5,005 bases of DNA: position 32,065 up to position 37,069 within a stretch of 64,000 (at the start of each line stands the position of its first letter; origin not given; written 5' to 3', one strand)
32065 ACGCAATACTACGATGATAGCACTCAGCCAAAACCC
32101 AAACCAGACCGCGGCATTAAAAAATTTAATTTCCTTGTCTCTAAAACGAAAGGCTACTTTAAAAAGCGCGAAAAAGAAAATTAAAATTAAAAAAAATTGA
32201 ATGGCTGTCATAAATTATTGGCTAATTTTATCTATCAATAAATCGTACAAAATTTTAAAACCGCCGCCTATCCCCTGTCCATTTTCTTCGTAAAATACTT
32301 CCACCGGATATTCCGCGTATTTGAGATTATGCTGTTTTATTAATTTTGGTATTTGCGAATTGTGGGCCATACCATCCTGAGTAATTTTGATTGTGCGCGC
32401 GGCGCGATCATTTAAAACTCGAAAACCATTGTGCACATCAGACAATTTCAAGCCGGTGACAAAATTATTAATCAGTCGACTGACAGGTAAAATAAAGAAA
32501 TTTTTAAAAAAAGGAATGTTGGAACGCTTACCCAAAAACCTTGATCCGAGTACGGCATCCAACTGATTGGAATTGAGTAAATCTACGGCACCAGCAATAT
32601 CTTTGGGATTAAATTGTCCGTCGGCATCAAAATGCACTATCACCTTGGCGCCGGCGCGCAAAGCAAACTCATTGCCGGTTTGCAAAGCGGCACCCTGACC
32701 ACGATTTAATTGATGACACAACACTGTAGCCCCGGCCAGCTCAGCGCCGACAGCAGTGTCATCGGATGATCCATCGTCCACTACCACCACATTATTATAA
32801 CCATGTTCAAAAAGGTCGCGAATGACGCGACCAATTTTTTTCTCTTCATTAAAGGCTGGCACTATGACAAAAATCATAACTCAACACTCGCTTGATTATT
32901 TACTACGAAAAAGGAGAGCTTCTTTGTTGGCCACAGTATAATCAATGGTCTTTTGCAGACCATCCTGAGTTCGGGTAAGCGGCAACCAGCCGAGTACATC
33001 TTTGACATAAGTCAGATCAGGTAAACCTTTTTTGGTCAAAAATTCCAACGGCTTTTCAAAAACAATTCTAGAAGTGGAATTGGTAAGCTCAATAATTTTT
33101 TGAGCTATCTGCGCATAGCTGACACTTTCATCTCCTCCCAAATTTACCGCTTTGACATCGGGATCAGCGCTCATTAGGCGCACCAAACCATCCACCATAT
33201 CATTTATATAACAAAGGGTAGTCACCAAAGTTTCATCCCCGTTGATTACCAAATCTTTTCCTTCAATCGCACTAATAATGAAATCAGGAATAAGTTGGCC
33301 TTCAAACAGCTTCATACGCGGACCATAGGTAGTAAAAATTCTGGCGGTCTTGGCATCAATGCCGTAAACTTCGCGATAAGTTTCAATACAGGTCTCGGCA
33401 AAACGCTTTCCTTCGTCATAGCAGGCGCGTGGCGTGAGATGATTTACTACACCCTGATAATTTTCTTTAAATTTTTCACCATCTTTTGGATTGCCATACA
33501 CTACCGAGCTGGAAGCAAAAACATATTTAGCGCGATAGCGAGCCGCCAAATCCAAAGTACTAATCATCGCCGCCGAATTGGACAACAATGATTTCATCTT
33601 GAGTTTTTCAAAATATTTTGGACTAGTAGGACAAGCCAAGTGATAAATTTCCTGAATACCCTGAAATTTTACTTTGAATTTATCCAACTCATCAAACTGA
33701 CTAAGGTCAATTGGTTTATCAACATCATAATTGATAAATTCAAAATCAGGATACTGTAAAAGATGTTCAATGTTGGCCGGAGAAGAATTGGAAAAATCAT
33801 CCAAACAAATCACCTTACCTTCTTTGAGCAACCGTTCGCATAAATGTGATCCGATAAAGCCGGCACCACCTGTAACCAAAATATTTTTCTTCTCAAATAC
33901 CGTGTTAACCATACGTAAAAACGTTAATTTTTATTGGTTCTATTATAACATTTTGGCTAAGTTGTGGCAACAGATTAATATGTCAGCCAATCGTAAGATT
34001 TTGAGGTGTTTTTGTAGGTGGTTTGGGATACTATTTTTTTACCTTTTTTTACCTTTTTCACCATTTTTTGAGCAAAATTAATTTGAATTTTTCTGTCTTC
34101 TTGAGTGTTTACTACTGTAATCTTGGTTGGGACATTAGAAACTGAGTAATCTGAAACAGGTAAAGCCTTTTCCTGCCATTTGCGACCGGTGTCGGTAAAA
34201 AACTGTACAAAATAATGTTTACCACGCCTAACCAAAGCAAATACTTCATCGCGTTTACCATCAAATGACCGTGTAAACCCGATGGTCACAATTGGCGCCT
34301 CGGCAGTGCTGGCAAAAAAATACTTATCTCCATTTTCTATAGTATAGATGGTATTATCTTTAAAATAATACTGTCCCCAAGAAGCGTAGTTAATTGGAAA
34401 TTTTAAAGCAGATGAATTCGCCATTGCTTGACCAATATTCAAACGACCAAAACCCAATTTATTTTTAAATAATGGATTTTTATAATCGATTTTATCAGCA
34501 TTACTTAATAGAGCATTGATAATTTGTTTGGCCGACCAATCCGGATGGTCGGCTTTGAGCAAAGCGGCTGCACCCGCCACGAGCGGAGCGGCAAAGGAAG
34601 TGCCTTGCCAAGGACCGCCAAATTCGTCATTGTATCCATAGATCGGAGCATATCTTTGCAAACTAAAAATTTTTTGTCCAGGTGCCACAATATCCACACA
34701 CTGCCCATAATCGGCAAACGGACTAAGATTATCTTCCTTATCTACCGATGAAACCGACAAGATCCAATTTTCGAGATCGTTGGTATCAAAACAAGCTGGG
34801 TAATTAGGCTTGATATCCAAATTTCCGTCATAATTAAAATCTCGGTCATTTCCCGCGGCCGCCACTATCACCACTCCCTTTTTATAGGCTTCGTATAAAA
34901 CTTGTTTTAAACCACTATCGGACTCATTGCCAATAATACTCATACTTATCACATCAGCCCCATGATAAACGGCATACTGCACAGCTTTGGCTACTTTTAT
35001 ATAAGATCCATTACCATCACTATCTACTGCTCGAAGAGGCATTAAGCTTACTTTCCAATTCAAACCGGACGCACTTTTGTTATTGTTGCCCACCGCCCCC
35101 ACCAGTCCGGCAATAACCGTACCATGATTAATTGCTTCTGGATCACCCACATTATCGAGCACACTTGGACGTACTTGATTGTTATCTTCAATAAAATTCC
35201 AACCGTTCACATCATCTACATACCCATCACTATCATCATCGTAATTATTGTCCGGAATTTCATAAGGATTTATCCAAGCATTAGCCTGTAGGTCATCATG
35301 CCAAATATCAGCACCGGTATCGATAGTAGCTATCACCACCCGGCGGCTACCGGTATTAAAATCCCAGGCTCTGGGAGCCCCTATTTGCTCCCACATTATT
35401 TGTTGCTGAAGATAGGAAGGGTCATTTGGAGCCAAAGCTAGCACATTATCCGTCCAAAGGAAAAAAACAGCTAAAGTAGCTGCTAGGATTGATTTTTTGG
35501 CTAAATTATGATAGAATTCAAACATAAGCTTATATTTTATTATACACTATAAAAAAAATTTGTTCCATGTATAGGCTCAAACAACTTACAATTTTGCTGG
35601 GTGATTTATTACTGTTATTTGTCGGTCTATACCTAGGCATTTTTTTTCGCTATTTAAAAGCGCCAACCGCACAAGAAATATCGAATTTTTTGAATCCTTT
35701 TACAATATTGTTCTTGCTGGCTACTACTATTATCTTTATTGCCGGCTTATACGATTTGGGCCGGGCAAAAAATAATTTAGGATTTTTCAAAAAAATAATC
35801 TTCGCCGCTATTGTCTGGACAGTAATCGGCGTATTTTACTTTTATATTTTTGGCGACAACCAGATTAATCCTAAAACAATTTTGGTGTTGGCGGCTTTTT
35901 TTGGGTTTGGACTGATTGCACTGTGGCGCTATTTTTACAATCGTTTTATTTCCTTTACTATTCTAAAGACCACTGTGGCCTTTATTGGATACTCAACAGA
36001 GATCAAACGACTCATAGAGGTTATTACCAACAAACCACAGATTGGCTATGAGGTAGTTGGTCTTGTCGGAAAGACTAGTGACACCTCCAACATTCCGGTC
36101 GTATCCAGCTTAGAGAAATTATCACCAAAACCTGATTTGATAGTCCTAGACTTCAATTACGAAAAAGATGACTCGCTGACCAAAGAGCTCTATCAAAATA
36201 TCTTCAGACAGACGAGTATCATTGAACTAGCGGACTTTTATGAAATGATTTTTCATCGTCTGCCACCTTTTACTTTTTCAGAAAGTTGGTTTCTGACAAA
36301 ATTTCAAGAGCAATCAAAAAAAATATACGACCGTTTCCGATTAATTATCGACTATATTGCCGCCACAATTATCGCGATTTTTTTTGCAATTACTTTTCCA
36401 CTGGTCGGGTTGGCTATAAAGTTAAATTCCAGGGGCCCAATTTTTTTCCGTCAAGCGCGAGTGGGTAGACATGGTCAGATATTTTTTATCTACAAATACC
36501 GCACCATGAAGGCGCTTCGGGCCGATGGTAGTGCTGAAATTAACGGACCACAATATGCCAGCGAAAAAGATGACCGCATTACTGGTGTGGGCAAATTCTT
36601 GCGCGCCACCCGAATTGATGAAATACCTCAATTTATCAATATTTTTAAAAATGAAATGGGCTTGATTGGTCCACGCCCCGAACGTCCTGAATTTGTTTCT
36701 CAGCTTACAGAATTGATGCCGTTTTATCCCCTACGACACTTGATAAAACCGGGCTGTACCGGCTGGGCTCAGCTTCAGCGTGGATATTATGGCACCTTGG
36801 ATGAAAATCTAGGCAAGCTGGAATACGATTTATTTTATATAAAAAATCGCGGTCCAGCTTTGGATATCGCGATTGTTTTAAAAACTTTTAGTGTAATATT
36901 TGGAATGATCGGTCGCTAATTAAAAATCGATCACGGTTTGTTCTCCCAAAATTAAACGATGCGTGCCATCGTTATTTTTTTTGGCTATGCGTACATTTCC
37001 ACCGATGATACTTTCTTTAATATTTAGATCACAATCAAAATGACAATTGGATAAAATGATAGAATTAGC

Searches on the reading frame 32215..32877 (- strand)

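Call 78: search_protein_families(library=pfam, proteins=[window:32215-32877:-], max_evalue=0.0001)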
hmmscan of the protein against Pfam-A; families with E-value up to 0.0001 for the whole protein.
window:32215-32877:- (220 aa): 1 family
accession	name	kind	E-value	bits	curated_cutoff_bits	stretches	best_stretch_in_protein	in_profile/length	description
PF00535.33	Glycos_transf_2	-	2.4e-21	76.8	23.3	1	4-161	2-165/168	Glycosyl transferase family 2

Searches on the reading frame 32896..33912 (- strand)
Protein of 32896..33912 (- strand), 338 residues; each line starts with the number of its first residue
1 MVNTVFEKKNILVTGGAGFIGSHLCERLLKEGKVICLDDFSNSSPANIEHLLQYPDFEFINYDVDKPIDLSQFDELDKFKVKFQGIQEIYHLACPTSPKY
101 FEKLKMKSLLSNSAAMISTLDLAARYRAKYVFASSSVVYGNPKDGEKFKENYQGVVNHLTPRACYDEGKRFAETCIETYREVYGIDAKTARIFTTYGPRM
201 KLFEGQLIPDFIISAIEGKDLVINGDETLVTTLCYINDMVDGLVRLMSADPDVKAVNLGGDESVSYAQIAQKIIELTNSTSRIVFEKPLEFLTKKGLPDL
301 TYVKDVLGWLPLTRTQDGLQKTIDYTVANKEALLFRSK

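Call 11: search_protein_families(library=pfam, proteins=[window:32896-33912:-], max_evalue=0.0001)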
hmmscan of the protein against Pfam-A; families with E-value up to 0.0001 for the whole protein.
window:32896-33912:- (338 aa): 6 families
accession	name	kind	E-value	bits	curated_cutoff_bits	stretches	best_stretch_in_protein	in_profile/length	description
PF01370.27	Epimerase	-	5.7e-39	134.4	20.9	1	11-259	1-240/240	NAD dependent epimerase/dehydratase family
PF16363.11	GDP_Man_Dehyd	-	7.4e-34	118.1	27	1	12-321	1-331/332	GDP-mannose 4,6 dehydratase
PF01073.25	3Beta_HSD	-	1.3e-07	31.4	22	1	12-177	1-158/280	3-beta hydroxysteroid dehydrogenase/isomerase family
PF07993.18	NAD_binding_4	-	8.4e-07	28.8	20.1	0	13-36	1-28/258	Male sterility protein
PF04321.23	RmlD_sub_bind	-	3.3e-05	23.5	27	1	10-281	2-235/287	RmlD substrate binding domain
PF02719.21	Polysacc_synt_2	-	4.8e-05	23.1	20.2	0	11-133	1-125/293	Polysaccharide biosynthesis protein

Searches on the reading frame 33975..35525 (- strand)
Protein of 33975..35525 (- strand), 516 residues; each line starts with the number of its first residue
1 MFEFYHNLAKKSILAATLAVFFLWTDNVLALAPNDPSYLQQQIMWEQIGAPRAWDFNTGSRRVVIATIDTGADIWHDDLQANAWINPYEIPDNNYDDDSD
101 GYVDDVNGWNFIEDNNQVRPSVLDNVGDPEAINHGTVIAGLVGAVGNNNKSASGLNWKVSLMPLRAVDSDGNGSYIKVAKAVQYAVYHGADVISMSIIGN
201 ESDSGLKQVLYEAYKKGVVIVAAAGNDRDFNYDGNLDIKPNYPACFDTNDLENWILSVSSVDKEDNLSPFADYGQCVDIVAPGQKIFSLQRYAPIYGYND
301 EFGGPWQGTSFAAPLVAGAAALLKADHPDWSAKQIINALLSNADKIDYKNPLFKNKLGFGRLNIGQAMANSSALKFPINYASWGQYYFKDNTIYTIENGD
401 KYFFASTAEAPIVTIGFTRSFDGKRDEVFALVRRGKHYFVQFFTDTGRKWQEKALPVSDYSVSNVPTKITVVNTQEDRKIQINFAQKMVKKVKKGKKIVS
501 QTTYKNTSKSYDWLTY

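Call 12: search_protein_families(library=pfam, proteins=[window:33975-35525:-], max_evalue=0.0001)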
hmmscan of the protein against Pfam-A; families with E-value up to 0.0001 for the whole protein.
window:33975-35525:- (516 aa): 1 family
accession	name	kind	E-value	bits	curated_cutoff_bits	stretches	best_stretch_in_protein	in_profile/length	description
PF00082.27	Peptidase_S8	-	7.6e-48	163.7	21.8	1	61-360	2-288/288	Subtilase family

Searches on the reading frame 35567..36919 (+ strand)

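Call 12: search_protein_families(library=pfam, proteins=[window:35567-36919:+], max_evalue=0.0001)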
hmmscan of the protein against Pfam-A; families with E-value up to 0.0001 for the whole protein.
window:35567-36919:+ (450 aa): 2 families
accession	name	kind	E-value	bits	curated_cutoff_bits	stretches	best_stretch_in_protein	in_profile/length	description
PF02397.22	Bac_transf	-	2.2e-53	180.9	27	1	260-445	3-178/179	Bacterial sugar transferase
PF13727.12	CoA_binding_3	-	4.2e-06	27.3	25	1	58-178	2-126/175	CoA-binding domain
